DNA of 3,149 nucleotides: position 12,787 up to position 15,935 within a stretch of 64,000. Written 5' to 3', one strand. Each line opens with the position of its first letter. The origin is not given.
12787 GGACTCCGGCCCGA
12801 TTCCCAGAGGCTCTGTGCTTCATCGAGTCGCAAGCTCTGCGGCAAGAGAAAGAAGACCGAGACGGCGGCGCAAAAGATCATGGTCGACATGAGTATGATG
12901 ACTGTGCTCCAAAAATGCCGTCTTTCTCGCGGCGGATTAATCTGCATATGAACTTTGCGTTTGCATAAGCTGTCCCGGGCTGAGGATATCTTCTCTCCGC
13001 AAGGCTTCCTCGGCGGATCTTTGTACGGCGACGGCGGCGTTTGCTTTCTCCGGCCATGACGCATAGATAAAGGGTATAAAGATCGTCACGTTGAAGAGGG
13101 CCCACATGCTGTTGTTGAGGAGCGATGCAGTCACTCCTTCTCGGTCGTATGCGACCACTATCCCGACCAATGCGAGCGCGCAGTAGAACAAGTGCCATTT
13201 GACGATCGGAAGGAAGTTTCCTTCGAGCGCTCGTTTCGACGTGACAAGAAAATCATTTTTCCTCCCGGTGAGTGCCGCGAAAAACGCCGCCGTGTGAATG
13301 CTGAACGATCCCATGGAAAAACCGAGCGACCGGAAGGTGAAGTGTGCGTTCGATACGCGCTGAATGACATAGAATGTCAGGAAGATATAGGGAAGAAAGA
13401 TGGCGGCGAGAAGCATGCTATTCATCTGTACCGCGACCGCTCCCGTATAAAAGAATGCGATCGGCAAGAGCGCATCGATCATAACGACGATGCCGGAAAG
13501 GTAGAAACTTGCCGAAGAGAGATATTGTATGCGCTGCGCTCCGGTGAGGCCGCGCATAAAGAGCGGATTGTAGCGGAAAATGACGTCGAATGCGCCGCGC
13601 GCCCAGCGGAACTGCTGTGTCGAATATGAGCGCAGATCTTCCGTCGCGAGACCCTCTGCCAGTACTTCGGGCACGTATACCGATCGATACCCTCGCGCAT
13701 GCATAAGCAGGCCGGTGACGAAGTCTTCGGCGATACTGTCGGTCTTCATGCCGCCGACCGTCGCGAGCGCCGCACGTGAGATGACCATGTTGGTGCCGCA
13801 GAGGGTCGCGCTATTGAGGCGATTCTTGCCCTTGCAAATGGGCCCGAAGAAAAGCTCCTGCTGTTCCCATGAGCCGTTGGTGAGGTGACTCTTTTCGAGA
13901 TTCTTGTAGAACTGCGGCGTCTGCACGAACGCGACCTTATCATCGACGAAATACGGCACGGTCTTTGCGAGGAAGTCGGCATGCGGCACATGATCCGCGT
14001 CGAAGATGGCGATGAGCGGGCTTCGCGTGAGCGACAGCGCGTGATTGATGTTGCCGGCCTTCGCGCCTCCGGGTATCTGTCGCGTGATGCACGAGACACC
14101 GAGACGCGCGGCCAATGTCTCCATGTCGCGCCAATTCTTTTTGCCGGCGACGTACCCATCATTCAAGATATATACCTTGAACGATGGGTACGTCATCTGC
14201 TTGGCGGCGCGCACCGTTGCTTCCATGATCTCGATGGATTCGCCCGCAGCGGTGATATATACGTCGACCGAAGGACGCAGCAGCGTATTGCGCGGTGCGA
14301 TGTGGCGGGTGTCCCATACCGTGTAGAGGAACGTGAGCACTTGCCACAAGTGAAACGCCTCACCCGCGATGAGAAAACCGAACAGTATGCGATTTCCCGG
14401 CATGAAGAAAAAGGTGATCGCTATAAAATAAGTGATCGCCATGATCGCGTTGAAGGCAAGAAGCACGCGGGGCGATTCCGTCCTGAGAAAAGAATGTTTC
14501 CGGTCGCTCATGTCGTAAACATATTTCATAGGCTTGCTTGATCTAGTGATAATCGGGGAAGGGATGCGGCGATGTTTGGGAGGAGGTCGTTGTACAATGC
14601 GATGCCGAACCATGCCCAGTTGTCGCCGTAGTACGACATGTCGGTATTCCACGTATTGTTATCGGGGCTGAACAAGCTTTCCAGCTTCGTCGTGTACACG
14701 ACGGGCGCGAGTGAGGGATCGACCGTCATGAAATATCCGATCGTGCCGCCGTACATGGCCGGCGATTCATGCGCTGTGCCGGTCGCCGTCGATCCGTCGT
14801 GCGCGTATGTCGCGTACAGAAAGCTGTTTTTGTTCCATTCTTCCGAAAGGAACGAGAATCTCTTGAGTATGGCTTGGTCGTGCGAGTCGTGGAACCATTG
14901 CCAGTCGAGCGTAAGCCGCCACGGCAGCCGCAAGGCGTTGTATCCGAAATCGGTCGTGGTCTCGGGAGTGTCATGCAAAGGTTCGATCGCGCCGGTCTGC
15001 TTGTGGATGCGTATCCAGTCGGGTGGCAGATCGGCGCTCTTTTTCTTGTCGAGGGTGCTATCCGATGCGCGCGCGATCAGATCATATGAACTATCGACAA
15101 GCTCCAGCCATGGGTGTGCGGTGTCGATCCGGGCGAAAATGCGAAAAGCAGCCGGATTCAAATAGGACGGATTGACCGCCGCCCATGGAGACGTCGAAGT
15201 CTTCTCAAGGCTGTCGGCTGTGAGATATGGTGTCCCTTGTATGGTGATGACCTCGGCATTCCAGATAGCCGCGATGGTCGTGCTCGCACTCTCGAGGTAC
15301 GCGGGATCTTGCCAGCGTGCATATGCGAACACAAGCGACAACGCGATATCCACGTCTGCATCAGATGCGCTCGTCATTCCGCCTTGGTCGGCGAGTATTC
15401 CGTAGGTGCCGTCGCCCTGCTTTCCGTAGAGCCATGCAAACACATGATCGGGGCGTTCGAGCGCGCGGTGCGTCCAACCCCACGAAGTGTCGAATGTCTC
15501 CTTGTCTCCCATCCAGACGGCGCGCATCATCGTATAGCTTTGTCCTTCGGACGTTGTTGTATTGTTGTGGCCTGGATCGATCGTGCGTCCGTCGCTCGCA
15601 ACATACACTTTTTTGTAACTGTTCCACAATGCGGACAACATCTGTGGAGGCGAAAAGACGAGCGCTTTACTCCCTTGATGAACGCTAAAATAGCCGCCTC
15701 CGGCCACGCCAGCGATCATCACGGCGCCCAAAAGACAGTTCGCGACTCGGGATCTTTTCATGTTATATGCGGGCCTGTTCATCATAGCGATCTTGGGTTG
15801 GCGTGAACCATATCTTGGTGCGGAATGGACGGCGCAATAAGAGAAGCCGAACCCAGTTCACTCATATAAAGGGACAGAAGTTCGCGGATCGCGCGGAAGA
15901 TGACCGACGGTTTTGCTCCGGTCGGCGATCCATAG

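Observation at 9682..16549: Cellulose-like beta-glucan synthesis and remodelling locus: BcsA-like synthase without PilZ, GH8, GH6, GT2 and GT-C enzymes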

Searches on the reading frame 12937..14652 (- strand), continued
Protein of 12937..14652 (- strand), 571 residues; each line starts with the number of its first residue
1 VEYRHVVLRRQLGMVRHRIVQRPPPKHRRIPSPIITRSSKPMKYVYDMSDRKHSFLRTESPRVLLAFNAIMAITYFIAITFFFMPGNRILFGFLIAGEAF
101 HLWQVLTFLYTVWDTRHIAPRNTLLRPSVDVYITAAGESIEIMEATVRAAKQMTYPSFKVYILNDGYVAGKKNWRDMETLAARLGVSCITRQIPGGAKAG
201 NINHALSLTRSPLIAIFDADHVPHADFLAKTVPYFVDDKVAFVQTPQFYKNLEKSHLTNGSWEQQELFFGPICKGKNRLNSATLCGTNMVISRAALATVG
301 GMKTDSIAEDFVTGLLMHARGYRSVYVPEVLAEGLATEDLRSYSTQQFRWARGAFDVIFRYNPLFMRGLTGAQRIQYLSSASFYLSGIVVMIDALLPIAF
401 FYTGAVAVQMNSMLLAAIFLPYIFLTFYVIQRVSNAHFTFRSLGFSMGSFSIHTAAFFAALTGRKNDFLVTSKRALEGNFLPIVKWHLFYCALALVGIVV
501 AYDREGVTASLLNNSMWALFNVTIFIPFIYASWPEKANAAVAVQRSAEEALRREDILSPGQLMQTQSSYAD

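Call 75: search_protein_families(library=pfam, proteins=[P0320, P0322, P0330, P0340, P0338, P0253, P0314], max_evalue=0.001)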
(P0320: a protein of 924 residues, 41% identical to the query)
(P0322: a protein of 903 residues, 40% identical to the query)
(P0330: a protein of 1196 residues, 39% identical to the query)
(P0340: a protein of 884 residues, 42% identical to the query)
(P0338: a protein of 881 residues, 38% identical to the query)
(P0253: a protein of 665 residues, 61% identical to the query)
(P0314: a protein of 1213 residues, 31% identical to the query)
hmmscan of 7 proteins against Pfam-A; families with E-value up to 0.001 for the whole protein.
P0320 (924 aa): 6 families
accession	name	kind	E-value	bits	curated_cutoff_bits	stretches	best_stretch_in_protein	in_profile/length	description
PF00535.33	Glycos_transf_2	-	1.2e-52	178.7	23.3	2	38-203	1-164/168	Glycosyl transferase family 2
PF13641.12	Glyco_tranf_2_3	-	2.7e-35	122.9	27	2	502-719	3-230/230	Glycosyltransferase like family 2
PF13632.12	Glyco_trans_2_3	-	2.5e-27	96.5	27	1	580-768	2-194/198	Glycosyl transferase family group 2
PF13506.12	Glyco_transf_21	-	7.9e-18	65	21.7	1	563-718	17-174/174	Glycosyl transferase family 21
PF03552.20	Cellulose_synt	-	2.2e-15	56.7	24.7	1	668-796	417-551/722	Cellulose synthase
PF10111.15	Glyco_tranf_2_2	-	0.00033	20.7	27.3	0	38-135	1-98/276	Glycosyltransferase like family 2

P0322 (903 aa): 7 families
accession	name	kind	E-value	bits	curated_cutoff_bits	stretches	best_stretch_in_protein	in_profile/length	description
PF00535.33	Glycos_transf_2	-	4.2e-60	202.9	23.3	2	30-199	1-168/168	Glycosyl transferase family 2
PF13641.12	Glyco_tranf_2_3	-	3e-41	142.4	27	2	482-701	2-230/230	Glycosyltransferase like family 2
PF13632.12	Glyco_trans_2_3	-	4.7e-28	98.8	27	1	562-772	2-192/198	Glycosyl transferase family group 2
PF13506.12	Glyco_transf_21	-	7.7e-18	65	21.7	1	545-700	17-174/174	Glycosyl transferase family 21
PF03552.20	Cellulose_synt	-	5.3e-17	62.1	24.7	1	652-778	419-551/722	Cellulose synthase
PF13704.12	Glyco_tranf_2_4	-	9.7e-06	26.4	27.5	0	37-120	2-81/98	Glycosyl transferase family 2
PF10111.15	Glyco_tranf_2_2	-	0.00029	20.8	27.3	0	30-126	1-97/276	Glycosyltransferase like family 2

P0330 (1196 aa): 8 families
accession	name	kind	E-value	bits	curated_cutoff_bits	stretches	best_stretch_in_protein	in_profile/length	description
PF00535.33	Glycos_transf_2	-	8.5e-57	192.2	23.3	2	322-492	1-168/168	Glycosyl transferase family 2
PF13641.12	Glyco_tranf_2_3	-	4.1e-38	132.1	27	2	775-995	1-230/230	Glycosyltransferase like family 2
PF13632.12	Glyco_trans_2_3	-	8.9e-29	101.2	27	1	857-1070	3-197/198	Glycosyl transferase family group 2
PF13506.12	Glyco_transf_21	-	3.5e-20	72.6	21.7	1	838-994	16-174/174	Glycosyl transferase family 21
PF00069.31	Pkinase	-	2.9e-16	60.1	31.7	1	28-254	15-253/263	Protein kinase domain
PF07714.23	PK_Tyr_Ser-Thr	-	3.1e-16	59.9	23.1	1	36-254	27-250/258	Protein tyrosine and serine/threonine kinase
PF03552.20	Cellulose_synt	-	1.5e-13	50.6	24.7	1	946-1072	419-551/722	Cellulose synthase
PF10111.15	Glyco_tranf_2_2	-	0.00024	21.1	27.3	0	322-425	1-104/276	Glycosyltransferase like family 2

P0340 (884 aa): 6 families
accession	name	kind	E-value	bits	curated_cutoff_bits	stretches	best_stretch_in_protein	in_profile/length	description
PF01270.23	Glyco_hydro_8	-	1.9e-37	129.5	24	1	569-867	31-330/341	Glycosyl hydrolases family 8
PF13632.12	Glyco_trans_2_3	-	6.6e-28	98.3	27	1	186-370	1-182/198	Glycosyl transferase family group 2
PF13641.12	Glyco_tranf_2_3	-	6.1e-25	89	27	1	108-326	3-230/230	Glycosyltransferase like family 2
PF00535.33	Glycos_transf_2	-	1.5e-21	77.5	23.3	1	110-271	2-166/168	Glycosyl transferase family 2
PF03552.20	Cellulose_synt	-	2.9e-15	56.3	24.7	2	278-378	420-529/722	Cellulose synthase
PF13506.12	Glyco_transf_21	-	1.8e-14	54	21.7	1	168-325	15-174/174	Glycosyl transferase family 21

P0338 (881 aa): 6 families
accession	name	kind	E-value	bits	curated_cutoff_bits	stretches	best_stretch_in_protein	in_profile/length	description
PF13641.12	Glyco_tranf_2_3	-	1.6e-27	97.4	27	1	87-305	3-230/230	Glycosyltransferase like family 2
PF13632.12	Glyco_trans_2_3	-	4.5e-25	89.1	27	1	166-366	2-183/198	Glycosyl transferase family group 2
PF00535.33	Glycos_transf_2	-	1.3e-19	71.2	23.3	1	89-251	2-167/168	Glycosyl transferase family 2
PF02156.21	Glyco_hydro_26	-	1.1e-11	45.2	20.2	1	653-744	140-225/311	Glycosyl hydrolase family 26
PF13506.12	Glyco_transf_21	-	3.2e-10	40.2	21.7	1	148-304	16-174/174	Glycosyl transferase family 21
PF03552.20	Cellulose_synt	-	4.1e-10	39.3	24.7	1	257-360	420-530/722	Cellulose synthase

P0253 (665 aa): 6 families
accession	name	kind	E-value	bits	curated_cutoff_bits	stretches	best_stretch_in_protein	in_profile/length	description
PF13641.12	Glyco_tranf_2_3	-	1.3e-23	84.7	27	1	83-307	3-230/230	Glycosyltransferase like family 2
PF13632.12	Glyco_trans_2_3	-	6.3e-19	69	27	1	167-376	1-190/198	Glycosyl transferase family group 2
PF04138.20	GtrA_DPMS_TM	-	8.1e-18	65.2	26.1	1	525-655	1-117/117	GtrA/DPMS, transmembrane domain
PF03552.20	Cellulose_synt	-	1.4e-17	64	24.7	1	257-430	418-607/722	Cellulose synthase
PF13506.12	Glyco_transf_21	-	1.8e-13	50.8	21.7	1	146-306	12-174/174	Glycosyl transferase family 21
PF00535.33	Glycos_transf_2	-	5.7e-13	49.6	23.3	1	85-252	2-166/168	Glycosyl transferase family 2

P0314 (1213 aa): 6 families
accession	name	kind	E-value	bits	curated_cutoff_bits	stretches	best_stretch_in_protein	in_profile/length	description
PF13641.12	Glyco_tranf_2_3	-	1.8e-28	100.6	27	1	266-481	5-230/230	Glycosyltransferase like family 2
PF13632.12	Glyco_trans_2_3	-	1.4e-25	90.7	27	1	342-542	2-183/198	Glycosyl transferase family group 2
PF00535.33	Glycos_transf_2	-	7.1e-22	78.6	23.3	1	266-424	2-164/168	Glycosyl transferase family 2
PF13231.12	PMT_2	-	1.3e-17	64.9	26.1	1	753-907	2-154/160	Dolichyl-phosphate-mannose-protein mannosyltransferase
PF13506.12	Glyco_transf_21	-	1.1e-14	54.7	21.7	1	325-480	17-174/174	Glycosyl transferase family 21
PF03552.20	Cellulose_synt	-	2.2e-10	40.2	24.7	1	433-546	420-540/722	Cellulose synthase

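Call 77: find_encoding_contigs(protein=P0334, flank=8000, max_places=2)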
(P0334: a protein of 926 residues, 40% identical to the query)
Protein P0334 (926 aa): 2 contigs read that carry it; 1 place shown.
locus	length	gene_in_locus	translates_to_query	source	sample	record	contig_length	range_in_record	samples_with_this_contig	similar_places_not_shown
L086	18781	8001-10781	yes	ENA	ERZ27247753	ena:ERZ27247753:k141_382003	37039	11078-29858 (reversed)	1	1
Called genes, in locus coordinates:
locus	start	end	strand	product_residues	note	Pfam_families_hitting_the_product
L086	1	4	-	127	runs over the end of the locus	-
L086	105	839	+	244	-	PF00106:adh_short, PF08659:KR, PF01370:Epimerase (weak), PF13561:adh_short_C2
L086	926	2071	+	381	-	PF06441:EHN, PF00561:Abhydrolase_1, PF12697:Abhydrolase_6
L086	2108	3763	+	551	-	PF07690:MFS_1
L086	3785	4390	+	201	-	PF28474:DUF8412, PF13376:OmdA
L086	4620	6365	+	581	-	PF00150:Cellulase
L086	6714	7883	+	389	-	-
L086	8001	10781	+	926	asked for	PF00535:Glycos_transf_2, PF13641:Glyco_tranf_2_3, PF00535:Glycos_transf_2, PF13641:Glyco_tranf_2_3, PF13506:Glyco_transf_21, PF13632:Glyco_trans_2_3, PF03552:Cellulose_synt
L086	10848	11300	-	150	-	-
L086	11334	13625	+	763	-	-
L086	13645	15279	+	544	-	PF13231:PMT_2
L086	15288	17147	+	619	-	PF00069:Pkinase, PF07714:PK_Tyr_Ser-Thr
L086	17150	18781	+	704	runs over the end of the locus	PF13231:PMT_2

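Call 78: find_encoding_contigs(protein=P0344, flank=8000, max_places=1)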
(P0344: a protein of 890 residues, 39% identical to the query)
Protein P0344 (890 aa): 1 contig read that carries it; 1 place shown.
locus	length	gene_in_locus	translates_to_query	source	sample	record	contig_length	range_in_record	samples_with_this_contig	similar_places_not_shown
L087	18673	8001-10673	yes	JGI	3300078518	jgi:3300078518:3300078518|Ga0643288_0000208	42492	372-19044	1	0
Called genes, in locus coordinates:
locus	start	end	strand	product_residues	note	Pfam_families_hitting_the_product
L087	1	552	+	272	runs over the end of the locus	-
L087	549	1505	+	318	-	PF00795:CN_hydrolase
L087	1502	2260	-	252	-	PF02146:SIR2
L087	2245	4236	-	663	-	PF02737:3HCDH_N, PF00725:3HCDH, PF00378:ECH_1, PF16113:ECH_2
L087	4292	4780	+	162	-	PF00583:Acetyltransf_1, PF13673:Acetyltransf_10, PF13508:Acetyltransf_7, PF08445:FR47 (weak)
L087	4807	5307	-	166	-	PF03551:PadR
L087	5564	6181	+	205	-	-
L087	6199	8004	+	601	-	PF13231:PMT_2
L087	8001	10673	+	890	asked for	PF00535:Glycos_transf_2, PF13641:Glyco_tranf_2_3, PF13506:Glyco_transf_21, PF13632:Glyco_trans_2_3, PF03552:Cellulose_synt, PF01270:Glyco_hydro_8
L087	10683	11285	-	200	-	PF06055:ExoD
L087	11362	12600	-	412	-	PF02771:Acyl-CoA_dh_N, PF02770:Acyl-CoA_dh_M, PF00441:Acyl-CoA_dh_1, PF08028:Acyl-CoA_dh_2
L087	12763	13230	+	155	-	-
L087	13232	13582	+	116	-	-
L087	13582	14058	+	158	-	PF00578:AhpC-TSA, PF08534:Redoxin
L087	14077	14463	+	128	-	PF11528:DUF3224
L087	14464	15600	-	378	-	PF01699:Na_Ca_ex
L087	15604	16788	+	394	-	PF00070:Pyr_redox (faint), PF07992:Pyr_redox_2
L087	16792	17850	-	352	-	-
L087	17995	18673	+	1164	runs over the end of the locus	PF12773:DZR (weak), PF13240:Zn_Ribbon_1, PF24463:DUF7577 (weak), PF00211:Guanylate_cyc, PF13191:AAA_16, PF13401:AAA_22 (weak), PF07719:TPR_2 (faint), PF13424:TPR_12, +2 more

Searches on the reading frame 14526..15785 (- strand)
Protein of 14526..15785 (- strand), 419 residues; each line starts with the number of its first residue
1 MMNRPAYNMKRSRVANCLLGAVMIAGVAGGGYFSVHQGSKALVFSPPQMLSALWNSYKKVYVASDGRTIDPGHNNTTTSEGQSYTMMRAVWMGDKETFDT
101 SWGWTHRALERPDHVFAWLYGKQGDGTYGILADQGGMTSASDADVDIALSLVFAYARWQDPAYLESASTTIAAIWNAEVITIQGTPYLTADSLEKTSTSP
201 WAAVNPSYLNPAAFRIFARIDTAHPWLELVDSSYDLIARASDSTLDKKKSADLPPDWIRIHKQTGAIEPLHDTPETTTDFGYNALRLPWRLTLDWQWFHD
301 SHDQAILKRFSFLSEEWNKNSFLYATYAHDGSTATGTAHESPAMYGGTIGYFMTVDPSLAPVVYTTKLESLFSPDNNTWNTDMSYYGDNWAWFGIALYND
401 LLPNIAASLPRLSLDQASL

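Call 3: search_protein_families(library=pfam, proteins=[window:14526-15785:-], max_evalue=0.01)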
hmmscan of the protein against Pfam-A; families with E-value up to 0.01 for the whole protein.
window:14526-15785:- (419 aa): 1 family
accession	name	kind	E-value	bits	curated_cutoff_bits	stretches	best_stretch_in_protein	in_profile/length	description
PF01270.23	Glyco_hydro_8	-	1.1e-44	153.3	24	1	51-315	24-272/341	Glycosyl hydrolases family 8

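Call 8: search_protein_families(library=ncbifam, proteins=[window:14526-15785:-], max_evalue=0.001)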
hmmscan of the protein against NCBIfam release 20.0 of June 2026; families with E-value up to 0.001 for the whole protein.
window:14526-15785:- (419 aa): 1 family
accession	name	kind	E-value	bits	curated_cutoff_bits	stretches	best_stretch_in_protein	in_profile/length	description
NF008305.0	PRK11097.1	equivalog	8.5e-37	126.9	299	1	53-396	28-352/378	cellulose synthase complex periplasmic endoglucanase BcsZ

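Call 35: search_solved_structures(query=window:14526-15785:-, max_evalue=0.00001, show_alignments=1)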
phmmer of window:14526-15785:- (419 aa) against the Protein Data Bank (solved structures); distinct sequences matched with E-value up to 0.00001: 22.
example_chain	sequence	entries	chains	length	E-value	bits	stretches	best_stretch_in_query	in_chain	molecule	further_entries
7f81_A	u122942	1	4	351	1e-25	93.5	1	53-314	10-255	Glucanase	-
7f82_A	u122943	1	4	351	2.5e-25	92.3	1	53-314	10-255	Glucanase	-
9b87_A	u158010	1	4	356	1.3e-23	86.6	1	53-403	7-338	Endoglucanase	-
3qxf_A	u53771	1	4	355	2.1e-23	85.9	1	53-403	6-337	Endoglucanase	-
3qxq_A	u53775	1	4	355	5.2e-23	84.6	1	53-403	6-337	Endoglucanase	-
5czl_A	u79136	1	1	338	3.8e-21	78.5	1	46-295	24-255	Glucanase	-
5gy3_A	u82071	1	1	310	9e-19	70.6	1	53-294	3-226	Glucanase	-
1wzz_A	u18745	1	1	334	3.6e-18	68.6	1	46-297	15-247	Probable endoglucanase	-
5cd2_A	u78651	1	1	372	4.2e-18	68.4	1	49-261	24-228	Endo-1,4-D-glucanase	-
6vc5_A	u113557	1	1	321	1.1e-17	67.1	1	51-296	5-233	Endoglucanase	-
1cem_A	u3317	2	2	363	1.1e-15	60.5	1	48-306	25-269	CELLULASE CELA (1,4-BETA-D-GLUCAN-GLUCANOHYDROLASE) | endoglucanase A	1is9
4q2b_A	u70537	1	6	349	4e-15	58.6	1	53-233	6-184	Endo-1,4-beta-D-glucanase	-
1kwf_A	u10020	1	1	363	7.2e-15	57.8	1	48-306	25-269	Endoglucanase A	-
1v5c_A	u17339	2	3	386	6.1e-09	38.2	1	72-320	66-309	chitosanase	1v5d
7cju_A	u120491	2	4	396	6.6e-09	38.1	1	72-320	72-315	Glucanase | chitosanase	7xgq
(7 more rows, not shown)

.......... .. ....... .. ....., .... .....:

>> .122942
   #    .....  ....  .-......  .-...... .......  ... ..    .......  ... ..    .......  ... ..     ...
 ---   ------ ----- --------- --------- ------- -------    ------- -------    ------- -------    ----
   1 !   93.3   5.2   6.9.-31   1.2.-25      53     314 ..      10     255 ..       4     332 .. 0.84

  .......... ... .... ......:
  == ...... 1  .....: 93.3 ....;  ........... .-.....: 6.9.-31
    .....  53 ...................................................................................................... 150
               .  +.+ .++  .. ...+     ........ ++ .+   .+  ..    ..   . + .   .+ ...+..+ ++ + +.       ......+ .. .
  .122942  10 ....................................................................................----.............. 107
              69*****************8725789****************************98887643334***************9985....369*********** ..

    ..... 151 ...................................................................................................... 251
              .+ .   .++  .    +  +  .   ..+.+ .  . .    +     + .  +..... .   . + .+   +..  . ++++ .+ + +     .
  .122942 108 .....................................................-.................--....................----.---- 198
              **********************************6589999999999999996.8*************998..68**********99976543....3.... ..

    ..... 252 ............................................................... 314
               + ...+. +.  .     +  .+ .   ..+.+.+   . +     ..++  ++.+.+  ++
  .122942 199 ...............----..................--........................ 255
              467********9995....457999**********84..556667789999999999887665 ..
